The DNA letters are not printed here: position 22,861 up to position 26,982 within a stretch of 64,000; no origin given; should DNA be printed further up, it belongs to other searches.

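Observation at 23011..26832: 1273-aa fusion of a B12-binding radical-SAM enzyme with a class-V aminotransferase/cysteine-desulfurase-like PLP domain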

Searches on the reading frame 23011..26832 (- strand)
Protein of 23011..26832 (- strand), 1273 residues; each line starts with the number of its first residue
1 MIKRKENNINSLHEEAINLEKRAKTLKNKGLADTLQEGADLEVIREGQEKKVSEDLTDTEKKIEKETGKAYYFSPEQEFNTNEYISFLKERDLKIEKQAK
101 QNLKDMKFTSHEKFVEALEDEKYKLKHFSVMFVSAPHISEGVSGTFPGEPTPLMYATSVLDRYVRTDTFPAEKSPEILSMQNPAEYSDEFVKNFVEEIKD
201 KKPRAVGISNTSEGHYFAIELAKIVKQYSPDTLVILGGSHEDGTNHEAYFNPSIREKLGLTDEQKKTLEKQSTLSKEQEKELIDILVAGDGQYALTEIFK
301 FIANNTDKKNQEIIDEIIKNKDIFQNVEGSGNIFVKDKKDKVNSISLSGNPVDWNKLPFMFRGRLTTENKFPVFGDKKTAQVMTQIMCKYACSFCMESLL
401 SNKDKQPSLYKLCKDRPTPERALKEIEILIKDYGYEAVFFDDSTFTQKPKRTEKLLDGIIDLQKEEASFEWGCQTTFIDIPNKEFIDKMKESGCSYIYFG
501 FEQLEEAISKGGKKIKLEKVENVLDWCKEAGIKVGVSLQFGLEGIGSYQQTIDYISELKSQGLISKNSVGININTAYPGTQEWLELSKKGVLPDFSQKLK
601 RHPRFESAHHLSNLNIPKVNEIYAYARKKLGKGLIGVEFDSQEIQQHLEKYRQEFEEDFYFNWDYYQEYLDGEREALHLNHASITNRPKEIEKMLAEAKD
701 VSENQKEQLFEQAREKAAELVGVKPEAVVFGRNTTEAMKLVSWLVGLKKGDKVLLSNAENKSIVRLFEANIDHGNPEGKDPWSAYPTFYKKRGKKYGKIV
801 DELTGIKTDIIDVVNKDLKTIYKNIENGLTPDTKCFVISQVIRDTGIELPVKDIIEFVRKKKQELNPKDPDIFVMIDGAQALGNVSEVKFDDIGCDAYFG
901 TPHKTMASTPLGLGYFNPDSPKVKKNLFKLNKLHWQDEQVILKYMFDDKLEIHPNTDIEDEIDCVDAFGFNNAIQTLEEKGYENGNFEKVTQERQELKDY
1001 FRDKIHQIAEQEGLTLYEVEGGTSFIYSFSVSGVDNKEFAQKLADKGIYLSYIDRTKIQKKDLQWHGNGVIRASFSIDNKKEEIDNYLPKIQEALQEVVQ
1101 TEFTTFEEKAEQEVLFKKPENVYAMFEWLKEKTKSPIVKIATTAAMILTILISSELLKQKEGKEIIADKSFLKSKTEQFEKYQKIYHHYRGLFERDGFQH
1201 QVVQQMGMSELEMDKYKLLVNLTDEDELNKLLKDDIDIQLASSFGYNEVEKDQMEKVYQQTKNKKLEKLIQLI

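Call 3: search_protein_families(library=pfam, proteins=[window:23011-26832:-], max_evalue=1)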
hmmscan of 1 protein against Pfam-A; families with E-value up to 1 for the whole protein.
window:23011-26832:- (1273 aa): 6 families
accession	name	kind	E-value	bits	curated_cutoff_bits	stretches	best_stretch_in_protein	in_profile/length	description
PF00266.25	Aminotran_5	-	6.6e-27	94.9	21.5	2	804-1086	112-370/371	Aminotransferase class-V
PF04055.27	Radical_SAM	-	4.1e-12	47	29.5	1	387-542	6-151/166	Radical SAM superfamily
PF02310.24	B12-binding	-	1.2e-07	32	32.1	1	192-242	41-92/121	B12 binding domain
PF15861.10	partial_CstF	-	0.0009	19.4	27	1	304-328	8-32/62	Partial cleavage stimulation factor domain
PF00884.28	Sulfatase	-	0.12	12.1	25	1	107-202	142-228/301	Sulfatase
PF01909.29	NTP_transf_2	-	0.24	12.2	21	0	220-247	3-30/93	Nucleotidyltransferase domain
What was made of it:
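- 25798..26442 (-): Rossmann-type 'B12-binding' domain, about aa 131-345, with invariant GEPT, NP, IS and GGxHED motifs. Pfam B12-binding 32.0 bits against a 32.1 cut-off (call 3).
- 24913..25710 (-): Radical-SAM barrel, about aa 375-640, with invariant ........, EWGCQT and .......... motifs. Pfam Radical_SAM 47 bits (call 3).
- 23533..24870 (-): PLP module, about aa 655-1100: SufS-like fold with family-specific motifs DFY, LNHAS, RNTTEA, AENxS, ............, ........, DGAQALG, GCDAY, PHKT, SYIxR, RxSF. Pfam Aminotran_5 94.9 bits (call 3).
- On Radical SAM superfamily: Pfam PF04055 scores 47 bits against a 29.5 cut-off (call 3).
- On Class B (cobalamin-dependent) radical SAM enzymes: Pfam PF02310 scores 32.0 against a 32.1 cut-off, which is marginal (call 3).
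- On Class-V aminotransferase fold (PF00266): 94.9 bits against a 21.5 cut-off (call 3).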

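Call 4: search_protein_families(library=ncbifam, proteins=[window:23011-26832:-], max_evalue=1)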
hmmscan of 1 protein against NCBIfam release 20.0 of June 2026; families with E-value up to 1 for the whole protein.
window:23011-26832:- (1273 aa): 32 families (the best 25 are shown)
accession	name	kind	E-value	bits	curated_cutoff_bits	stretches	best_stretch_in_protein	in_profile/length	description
TIGR01979.1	sufS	subfamily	4.2e-20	72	475.1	2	802-1093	130-397/403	SufS family cysteine desulfurase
NF050148.1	rSAM_ApyD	equivalog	2.9e-17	62.3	750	2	388-559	208-367/645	RiPP biosynthesis radical SAM protein ApyD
TIGR03471.1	HpnJ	equivalog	3.6e-16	59.1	577.6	1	380-621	198-418/472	hopanoid biosynthesis associated radical SAM protein HpnJ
NF051467.1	peri_mod_PvdN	equivalog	3.6e-15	55.6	650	2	819-920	181-279/425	pyoverdine-tailoring periplasmic protein PvdN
TIGR04434.1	rSAM_Pput_1520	hypoth_equivalog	1e-14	54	550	1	186-544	67-422/515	B12-binding domain/radical SAM domain-containing protein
NF008126.0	PRK10874.1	equivalog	3.4e-13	49.5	607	2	824-1096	152-397/401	cysteine desulfurase CsdA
TIGR01977.1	am_tr_V_EF2568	hypoth_equivalog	5.5e-13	48.7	377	2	802-1092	108-374/376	cysteine desulfurase family protein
TIGR03392.1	FeS_syn_CsdA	equivalog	1.6e-12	47.3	493.6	2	821-1096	146-394/398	cysteine desulfurase CsdA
TIGR04479.1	bcpD_PhpK_rSAM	subfamily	6.5e-12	44.6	600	1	371-559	233-410/504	PhpK family radical SAM P-methyltransferase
NF041166.1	f2_encap_cargo1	exception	7.6e-12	45.1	800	2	804-1089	359-618/623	family 2A encapsulin nanocompartment cargo protein cysteine desulfurase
NF038361.1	rSAM_Sden_1168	equivalog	3.9e-09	35.6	575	1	278-581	194-468/560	Sden_1168 family B12-binding radical SAM P-methyltransferase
TIGR03975.1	rSAM_ocin_1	subfamily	4e-09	35.5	281.85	2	185-243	111-169/606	RiPP maturation radical SAM C-methyltransferase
NF006791.0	PRK09295.1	equivalog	1.5e-08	34.2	661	2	817-916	149-238/406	cysteine desulfurase SufS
TIGR02026.1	BchE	equivalog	5e-08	32.2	481.35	2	279-597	112-398/497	magnesium-protoporphyrin IX monomethyl ester anaerobic oxidative cyclase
TIGR04367.1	HpnR_B12_rSAM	equivalog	1.9e-07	30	650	1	478-589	270-376/490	hopanoid C-3 methylase HpnR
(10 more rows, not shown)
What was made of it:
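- On Cysteine desulfurase (SufS/NifS/IscS/CsdA): IscS scores 23.6 against 548 (call 4).
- Closest known: Class B. Same: The weak NCBIfam hits are ApyD, HpnJ, Pput_1520 and PhpK (call 4).
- The SufS NCBIfam score is 72 against a cut-off of 475 (call 4).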

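Call 5: search_solved_structures(query=window:23011-26832:-, max_evalue=1, show_alignments=3)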
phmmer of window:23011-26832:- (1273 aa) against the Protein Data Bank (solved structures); distinct sequences matched with E-value up to 1: 29.
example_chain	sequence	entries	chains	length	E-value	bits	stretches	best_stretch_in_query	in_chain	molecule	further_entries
5vpr_A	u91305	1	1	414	5.3e-10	41.3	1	802-1093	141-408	Cysteine desulfurase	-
1elq_A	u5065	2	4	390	3.1e-08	35.4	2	825-914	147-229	L-CYSTEINE/L-CYSTINE C-S LYASE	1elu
1n2t_A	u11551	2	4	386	1.8e-07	32.9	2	704-769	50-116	L-cysteine/cystine lyase C-DES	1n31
5i90_A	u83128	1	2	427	2e-06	29.4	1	792-926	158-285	PvdN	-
5hh9_A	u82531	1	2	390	2.1e-06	29.4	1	819-925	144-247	PvdN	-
4w91_A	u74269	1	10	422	7.6e-06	27.5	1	824-1093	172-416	Aminotransferase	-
7e6a_A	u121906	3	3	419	9.6e-06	27.2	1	823-1094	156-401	Cysteine desulfurase SufS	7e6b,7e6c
5xt5_A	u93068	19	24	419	1.3e-05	26.7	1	823-1094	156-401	Cysteine desulfurase SufS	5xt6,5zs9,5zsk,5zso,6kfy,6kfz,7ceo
5j8q_A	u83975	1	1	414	1.6e-05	26.4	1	823-1094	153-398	Cysteine desulfurase SufS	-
7ceq_A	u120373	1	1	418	2.2e-05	26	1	823-1094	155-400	Cysteine desulfurase SufS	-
7cer_A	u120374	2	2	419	2.2e-05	26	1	823-1094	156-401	Cysteine desulfurase SufS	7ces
7e6d_A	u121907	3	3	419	7.7e-05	24.2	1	823-1094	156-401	Cysteine desulfurase SufS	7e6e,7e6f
1t3i_A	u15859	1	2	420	0.0001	23.8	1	708-762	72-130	Probable cysteine desulfurase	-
5b7s_A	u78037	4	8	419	0.00012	23.6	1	709-762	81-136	Cysteine desulfurase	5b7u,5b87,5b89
3gzc_A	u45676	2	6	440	0.00025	22.5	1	707-906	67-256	Selenocysteine lyase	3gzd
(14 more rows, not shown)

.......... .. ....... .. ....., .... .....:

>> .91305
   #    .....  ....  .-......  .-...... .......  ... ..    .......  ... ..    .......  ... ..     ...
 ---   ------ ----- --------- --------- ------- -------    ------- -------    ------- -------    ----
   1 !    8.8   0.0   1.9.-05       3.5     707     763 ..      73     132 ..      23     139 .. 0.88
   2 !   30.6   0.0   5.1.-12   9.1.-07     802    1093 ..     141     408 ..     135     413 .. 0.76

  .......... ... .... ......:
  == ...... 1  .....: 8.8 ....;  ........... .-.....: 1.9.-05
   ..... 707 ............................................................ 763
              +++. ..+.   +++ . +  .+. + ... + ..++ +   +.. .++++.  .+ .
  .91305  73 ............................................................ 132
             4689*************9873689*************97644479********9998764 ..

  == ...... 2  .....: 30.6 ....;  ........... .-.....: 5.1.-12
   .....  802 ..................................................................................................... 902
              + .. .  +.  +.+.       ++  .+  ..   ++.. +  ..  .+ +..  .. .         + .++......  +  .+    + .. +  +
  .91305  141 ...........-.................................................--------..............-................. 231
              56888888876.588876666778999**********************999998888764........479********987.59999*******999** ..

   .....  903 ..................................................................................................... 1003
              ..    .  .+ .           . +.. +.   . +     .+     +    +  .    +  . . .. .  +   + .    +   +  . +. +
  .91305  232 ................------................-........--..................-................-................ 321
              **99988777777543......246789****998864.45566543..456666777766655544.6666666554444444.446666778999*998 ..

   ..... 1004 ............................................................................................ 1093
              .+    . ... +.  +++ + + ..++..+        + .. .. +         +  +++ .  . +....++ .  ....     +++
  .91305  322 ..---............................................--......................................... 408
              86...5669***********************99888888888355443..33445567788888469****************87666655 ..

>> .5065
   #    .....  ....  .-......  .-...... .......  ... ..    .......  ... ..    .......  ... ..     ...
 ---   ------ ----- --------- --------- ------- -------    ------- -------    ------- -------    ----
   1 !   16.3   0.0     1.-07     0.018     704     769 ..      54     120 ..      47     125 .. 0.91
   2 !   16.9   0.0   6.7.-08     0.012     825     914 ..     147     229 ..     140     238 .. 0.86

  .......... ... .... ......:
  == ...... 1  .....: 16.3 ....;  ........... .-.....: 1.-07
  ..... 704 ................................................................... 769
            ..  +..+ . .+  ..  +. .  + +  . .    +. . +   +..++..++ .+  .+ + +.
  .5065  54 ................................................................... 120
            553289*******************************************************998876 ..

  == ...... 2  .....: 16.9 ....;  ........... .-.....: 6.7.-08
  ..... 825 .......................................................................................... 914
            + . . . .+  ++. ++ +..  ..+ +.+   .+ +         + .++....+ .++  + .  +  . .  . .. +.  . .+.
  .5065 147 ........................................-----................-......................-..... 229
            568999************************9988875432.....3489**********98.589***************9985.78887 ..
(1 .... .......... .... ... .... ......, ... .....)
